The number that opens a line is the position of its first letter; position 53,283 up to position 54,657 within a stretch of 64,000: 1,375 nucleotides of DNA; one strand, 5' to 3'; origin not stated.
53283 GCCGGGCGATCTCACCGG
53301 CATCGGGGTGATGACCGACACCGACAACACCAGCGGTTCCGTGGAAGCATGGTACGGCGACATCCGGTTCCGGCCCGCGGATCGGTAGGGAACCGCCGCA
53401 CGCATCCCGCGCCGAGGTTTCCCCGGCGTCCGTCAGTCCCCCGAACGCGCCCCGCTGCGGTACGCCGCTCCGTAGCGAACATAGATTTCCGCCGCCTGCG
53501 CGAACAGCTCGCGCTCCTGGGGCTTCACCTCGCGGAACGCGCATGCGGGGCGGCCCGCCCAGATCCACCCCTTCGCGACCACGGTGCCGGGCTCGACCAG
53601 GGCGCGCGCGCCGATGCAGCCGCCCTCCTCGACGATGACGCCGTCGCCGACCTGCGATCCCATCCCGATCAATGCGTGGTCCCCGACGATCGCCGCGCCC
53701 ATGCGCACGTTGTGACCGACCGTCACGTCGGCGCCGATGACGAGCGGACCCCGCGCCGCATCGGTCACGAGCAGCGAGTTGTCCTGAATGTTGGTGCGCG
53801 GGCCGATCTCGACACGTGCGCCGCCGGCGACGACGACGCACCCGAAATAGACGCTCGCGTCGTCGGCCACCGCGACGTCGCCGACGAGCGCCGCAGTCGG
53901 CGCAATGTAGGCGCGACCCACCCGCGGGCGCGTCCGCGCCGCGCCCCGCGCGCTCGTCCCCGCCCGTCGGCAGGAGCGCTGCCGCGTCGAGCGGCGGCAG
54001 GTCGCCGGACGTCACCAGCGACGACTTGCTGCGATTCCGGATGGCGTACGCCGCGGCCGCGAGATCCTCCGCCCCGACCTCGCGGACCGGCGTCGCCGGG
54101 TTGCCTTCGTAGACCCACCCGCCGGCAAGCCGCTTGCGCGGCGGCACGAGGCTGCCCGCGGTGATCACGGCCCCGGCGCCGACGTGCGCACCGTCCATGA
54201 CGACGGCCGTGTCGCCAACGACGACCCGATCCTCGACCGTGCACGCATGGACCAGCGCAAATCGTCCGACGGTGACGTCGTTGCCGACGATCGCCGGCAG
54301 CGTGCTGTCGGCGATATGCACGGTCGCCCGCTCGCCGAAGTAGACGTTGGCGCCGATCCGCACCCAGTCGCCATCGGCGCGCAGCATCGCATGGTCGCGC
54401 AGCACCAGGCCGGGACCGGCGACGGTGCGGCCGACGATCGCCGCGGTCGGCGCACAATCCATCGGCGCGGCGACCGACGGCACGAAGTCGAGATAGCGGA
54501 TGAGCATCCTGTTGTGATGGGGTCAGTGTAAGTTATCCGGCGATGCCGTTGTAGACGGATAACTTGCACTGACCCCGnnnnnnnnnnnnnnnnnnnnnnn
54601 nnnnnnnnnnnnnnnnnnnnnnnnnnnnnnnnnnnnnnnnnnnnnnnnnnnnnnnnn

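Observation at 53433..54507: Tandem gamma-carbonic-anhydrase-like (LbH) domains with complementary loss of the three metal-binding histidines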

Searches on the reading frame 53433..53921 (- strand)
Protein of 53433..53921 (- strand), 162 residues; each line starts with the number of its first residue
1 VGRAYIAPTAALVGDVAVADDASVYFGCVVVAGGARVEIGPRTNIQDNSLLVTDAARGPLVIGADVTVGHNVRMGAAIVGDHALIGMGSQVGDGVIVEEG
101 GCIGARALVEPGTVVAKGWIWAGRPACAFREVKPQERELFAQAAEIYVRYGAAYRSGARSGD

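Call 4: search_protein_families(library=pfam, proteins=[window:53433-53921:-], max_evalue=0.1)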
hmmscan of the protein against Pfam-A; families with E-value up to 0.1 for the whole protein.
window:53433-53921:- (162 aa): 5 families
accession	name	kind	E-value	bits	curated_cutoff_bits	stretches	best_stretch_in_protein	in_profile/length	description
PF00132.30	Hexapep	-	4.2e-10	39.3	27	1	77-109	2-34/36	Bacterial transferase hexapeptide (six repeats)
PF25084.1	LbH_EIF2B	-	6.6e-07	29.7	54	1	35-118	20-96/105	EIF2B subunit epsilon LbH domain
PF21711.3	DCTN5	-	0.0097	16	40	1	53-147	78-172/182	Dynactin subunit 5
PF25087.1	GMPPB_C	-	0.017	15.3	39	1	72-120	6-54/110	GMPPB C-terminal domain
PF14602.12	Hexapep_2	-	0.024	14.8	27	1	59-89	1-30/34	Hexapeptide repeat of succinyl-transferase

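Call 5: search_protein_families(library=ncbifam, proteins=[window:53433-53921:-], max_evalue=0.1)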
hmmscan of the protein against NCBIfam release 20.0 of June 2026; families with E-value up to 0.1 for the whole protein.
window:53433-53921:- (162 aa): 27 families (the best 25 are shown)
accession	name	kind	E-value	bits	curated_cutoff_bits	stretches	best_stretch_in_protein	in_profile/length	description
NF050158.1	CarbAnhydGPos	equivalog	2.9e-33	115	250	1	3-156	15-167/172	gamma carbonic anhydrase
TIGR02287.1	PaaY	equivalog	2.1e-14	53.6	319.6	1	3-147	14-157/192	phenylacetic acid degradation protein PaaY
NF010150.1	PRK13627.1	equivalog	7.2e-14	52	305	1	3-137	16-149/196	carnitine operon protein CaiE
NF002060.0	PRK00892.1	subfamily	4.6e-07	29.3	207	1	61-115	127-182/345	UDP-3-O-(3-hydroxymyristoyl)glucosamine N-acyltransferase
TIGR03570.1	NeuD_NnaD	subfamily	5e-06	26.3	160.8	1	15-126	93-201/202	NeuD/PglB/VioB family sugar acetyltransferase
TIGR01853.1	lipid_A_lpxD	equivalog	1.9e-05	23.8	242.5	1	61-116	118-174/325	UDP-3-O-(3-hydroxymyristoyl)glucosamine N-acyltransferase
NF040597.1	carb_anhyd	equivalog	5.1e-05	22.9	380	1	4-51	67-115/248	carbonic anhydrase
NF053794.1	beta_CO2some_M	equivalog_domain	5.1e-05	22.7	550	1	4-120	26-157/320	beta-carboxysome scaffolding protein CcmM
TIGR02353.1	NRPS_term_dom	equivalog_domain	0.00019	19.9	423.1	1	70-132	154-216/695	Pls/PosA family non-ribosomal peptide synthetase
NF052502.1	man1P_GTase_Rv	exception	0.0002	20.3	440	1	2-99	245-338/352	mannose-1-phosphate guanylyltransferase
TIGR03992.1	Arch_glmU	subfamily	0.00027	20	292.1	1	6-99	239-324/393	bifunctional sugar-1-phosphate nucleotidylyltransferase/acetyltransferase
NF058585.1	HptprglPActTf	PfamEq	0.00065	19.3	300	1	71-131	101-159/172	heptaprenylglyceryl phosphate O-acetyltransferase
TIGR03991.1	alt_bact_glmU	hypoth_equivalog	0.001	18.5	225.3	1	28-99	172-242/394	UDP-N-acetylglucosamine diphosphorylase/glucosamine-1-phosphate N-acetyltransferase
NF007240.0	PRK09677.1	equivalog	0.0023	17.5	243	1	28-130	77-182/192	putative lipopolysaccharide biosynthesis O-acetyl transferase WbbJ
NF041173.1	Sug_nt_acttase_Thmprot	equivalog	0.0025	16.8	600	1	10-109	243-333/405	bifunctional sugar-1-phosphate nucleotidylyltransferase/acetyltransferase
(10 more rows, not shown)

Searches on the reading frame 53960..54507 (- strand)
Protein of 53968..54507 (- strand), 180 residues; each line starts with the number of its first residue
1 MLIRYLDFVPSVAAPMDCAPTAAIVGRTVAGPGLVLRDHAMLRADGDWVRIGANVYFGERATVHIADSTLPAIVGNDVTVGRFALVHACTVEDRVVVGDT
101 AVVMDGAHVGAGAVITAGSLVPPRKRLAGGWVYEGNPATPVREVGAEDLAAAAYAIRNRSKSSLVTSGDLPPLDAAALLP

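Call 4: search_protein_families(library=pfam, proteins=[window:53960-54507:-], max_evalue=0.1)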
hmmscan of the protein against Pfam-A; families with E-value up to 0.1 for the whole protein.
window:53960-54507:- (182 aa): 3 families
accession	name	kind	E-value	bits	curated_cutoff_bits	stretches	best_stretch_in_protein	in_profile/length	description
PF00132.30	Hexapep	-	4.8e-09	36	27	2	89-121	2-34/36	Bacterial transferase hexapeptide (six repeats)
PF14602.12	Hexapep_2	-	2.2e-06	27.7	27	1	90-120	3-31/34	Hexapeptide repeat of succinyl-transferase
PF25084.1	LbH_EIF2B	-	0.00014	22.3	54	1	50-121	17-93/105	EIF2B subunit epsilon LbH domain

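Call 5: search_protein_families(library=ncbifam, proteins=[window:53960-54507:-], max_evalue=0.1)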
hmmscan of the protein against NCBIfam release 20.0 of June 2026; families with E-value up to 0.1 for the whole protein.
window:53960-54507:- (182 aa): 31 families (the best 25 are shown)
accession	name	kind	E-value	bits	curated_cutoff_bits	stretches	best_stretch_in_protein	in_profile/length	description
NF050158.1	CarbAnhydGPos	equivalog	4.1e-24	85.2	250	1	1-151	1-150/172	gamma carbonic anhydrase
TIGR02287.1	PaaY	equivalog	3.4e-15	56.3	319.6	1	12-151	11-149/192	phenylacetic acid degradation protein PaaY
NF010150.1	PRK13627.1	equivalog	2.4e-13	50.3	305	1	8-151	9-151/196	carnitine operon protein CaiE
TIGR03570.1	NeuD_NnaD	subfamily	6.5e-09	35.7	160.8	1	19-138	91-201/202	NeuD/PglB/VioB family sugar acetyltransferase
TIGR03532.1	DapD_Ac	equivalog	3.3e-08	33.4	231.75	1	72-146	135-216/231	2,3,4,5-tetrahydropyridine-2,6-dicarboxylate N-acetyltransferase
TIGR02353.1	NRPS_term_dom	equivalog_domain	8e-07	27.8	423.1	1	49-122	598-667/695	Pls/PosA family non-ribosomal peptide synthetase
NF007797.0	PRK10502.1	subfamily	1e-06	28.5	192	1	49-143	79-178/183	WcaF family extracellular polysaccharide biosynthesis acetyltransferase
TIGR03308.1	phn_thr-fam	hypoth_equivalog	9e-06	25.7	201.65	1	76-153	96-171/204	phosphonate metabolim protein, transferase hexapeptide repeat family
NF007240.0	PRK09677.1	equivalog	1.2e-05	24.9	243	1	89-144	131-184/192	putative lipopolysaccharide biosynthesis O-acetyl transferase WbbJ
NF002060.0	PRK00892.1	subfamily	1.3e-05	24.5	207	2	48-111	119-184/345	UDP-3-O-(3-hydroxymyristoyl)glucosamine N-acyltransferase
NF000311.1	Vat_ABCDEFH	equivalog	0.00014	21.5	300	1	90-149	112-169/201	Vat family streptogramin A O-acetyltransferase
NF040597.1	carb_anhyd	equivalog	0.00023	20.8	380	1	54-120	141-207/248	carbonic anhydrase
NF058585.1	HptprglPActTf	PfamEq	0.00031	20.4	300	1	89-143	107-159/172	heptaprenylglyceryl phosphate O-acetyltransferase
NF000490.1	chloram_CatB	equivalog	0.00046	19.6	350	1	90-143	112-163/210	type B chloramphenicol O-acetyltransferase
NF007499.0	PRK10092.1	equivalog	0.0011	18.8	314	1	49-142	94-181/183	maltose O-acetyltransferase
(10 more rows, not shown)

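Call 7: search_solved_structures(query=window:53968-54507:-, max_evalue=0.001, show_alignments=4)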
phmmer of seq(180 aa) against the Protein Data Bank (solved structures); distinct sequences matched with E-value up to 0.001: 45.
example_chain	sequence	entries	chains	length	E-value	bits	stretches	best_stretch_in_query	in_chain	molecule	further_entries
6x89_G2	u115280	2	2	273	2.2e-24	89.3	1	3-156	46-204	gamma carbonic anhydrase 1, mitochondrial-like | NDUCA2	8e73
9f5x_s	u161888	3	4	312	3.7e-24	88.6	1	10-149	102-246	Mitochondrial NADH:ubiquinone oxidoreductase 32 kDa subunit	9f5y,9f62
7ar9_y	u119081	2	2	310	5.1e-24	88.1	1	9-153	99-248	CA2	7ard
7tgh_C1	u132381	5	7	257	9.5e-23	84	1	4-151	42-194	Gamma-carbonic anhydrase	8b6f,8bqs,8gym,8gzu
7ar7_y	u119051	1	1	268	3.5e-22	82.2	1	4-158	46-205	Gamma carbonic anhydrase 2, mitochondrial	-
7aqq_y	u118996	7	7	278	3.7e-22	82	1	4-158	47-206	Gamma carbonic anhydrase 2, mitochondrial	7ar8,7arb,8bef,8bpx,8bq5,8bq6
6x89_G1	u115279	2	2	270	4.2e-22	81.9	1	3-160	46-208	gamma carbonic anhydrase 1, mitochondrial | NDUCA1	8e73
7ar7_z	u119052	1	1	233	6.7e-22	81.2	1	3-161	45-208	Gamma carbonic anhydrase 1, mitochondrial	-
7a23_q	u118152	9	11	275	1.1e-21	80.6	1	3-161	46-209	CA1 | Gamma carbonic anhydrase 1, mitochondrial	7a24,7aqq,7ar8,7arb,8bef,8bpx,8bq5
3tio_A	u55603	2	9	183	4.5e-21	78.5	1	4-160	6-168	Protein YrdA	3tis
3r3r_A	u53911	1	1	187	1.8e-20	76.6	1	7-159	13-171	ferripyochelin binding protein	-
3r1w_A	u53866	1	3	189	2.8e-20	75.9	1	20-157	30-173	carbonic anhydrase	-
7a23_o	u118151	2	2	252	1.9e-19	73.2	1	7-148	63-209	CAL1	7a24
7ar7_x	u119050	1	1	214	5.5e-19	71.7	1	7-148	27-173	Gamma carbonic anhydrase-like 2, mitochondrial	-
7aqq_x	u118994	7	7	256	8.5e-19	71.1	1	7-148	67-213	Gamma carbonic anhydrase-like 2, mitochondrial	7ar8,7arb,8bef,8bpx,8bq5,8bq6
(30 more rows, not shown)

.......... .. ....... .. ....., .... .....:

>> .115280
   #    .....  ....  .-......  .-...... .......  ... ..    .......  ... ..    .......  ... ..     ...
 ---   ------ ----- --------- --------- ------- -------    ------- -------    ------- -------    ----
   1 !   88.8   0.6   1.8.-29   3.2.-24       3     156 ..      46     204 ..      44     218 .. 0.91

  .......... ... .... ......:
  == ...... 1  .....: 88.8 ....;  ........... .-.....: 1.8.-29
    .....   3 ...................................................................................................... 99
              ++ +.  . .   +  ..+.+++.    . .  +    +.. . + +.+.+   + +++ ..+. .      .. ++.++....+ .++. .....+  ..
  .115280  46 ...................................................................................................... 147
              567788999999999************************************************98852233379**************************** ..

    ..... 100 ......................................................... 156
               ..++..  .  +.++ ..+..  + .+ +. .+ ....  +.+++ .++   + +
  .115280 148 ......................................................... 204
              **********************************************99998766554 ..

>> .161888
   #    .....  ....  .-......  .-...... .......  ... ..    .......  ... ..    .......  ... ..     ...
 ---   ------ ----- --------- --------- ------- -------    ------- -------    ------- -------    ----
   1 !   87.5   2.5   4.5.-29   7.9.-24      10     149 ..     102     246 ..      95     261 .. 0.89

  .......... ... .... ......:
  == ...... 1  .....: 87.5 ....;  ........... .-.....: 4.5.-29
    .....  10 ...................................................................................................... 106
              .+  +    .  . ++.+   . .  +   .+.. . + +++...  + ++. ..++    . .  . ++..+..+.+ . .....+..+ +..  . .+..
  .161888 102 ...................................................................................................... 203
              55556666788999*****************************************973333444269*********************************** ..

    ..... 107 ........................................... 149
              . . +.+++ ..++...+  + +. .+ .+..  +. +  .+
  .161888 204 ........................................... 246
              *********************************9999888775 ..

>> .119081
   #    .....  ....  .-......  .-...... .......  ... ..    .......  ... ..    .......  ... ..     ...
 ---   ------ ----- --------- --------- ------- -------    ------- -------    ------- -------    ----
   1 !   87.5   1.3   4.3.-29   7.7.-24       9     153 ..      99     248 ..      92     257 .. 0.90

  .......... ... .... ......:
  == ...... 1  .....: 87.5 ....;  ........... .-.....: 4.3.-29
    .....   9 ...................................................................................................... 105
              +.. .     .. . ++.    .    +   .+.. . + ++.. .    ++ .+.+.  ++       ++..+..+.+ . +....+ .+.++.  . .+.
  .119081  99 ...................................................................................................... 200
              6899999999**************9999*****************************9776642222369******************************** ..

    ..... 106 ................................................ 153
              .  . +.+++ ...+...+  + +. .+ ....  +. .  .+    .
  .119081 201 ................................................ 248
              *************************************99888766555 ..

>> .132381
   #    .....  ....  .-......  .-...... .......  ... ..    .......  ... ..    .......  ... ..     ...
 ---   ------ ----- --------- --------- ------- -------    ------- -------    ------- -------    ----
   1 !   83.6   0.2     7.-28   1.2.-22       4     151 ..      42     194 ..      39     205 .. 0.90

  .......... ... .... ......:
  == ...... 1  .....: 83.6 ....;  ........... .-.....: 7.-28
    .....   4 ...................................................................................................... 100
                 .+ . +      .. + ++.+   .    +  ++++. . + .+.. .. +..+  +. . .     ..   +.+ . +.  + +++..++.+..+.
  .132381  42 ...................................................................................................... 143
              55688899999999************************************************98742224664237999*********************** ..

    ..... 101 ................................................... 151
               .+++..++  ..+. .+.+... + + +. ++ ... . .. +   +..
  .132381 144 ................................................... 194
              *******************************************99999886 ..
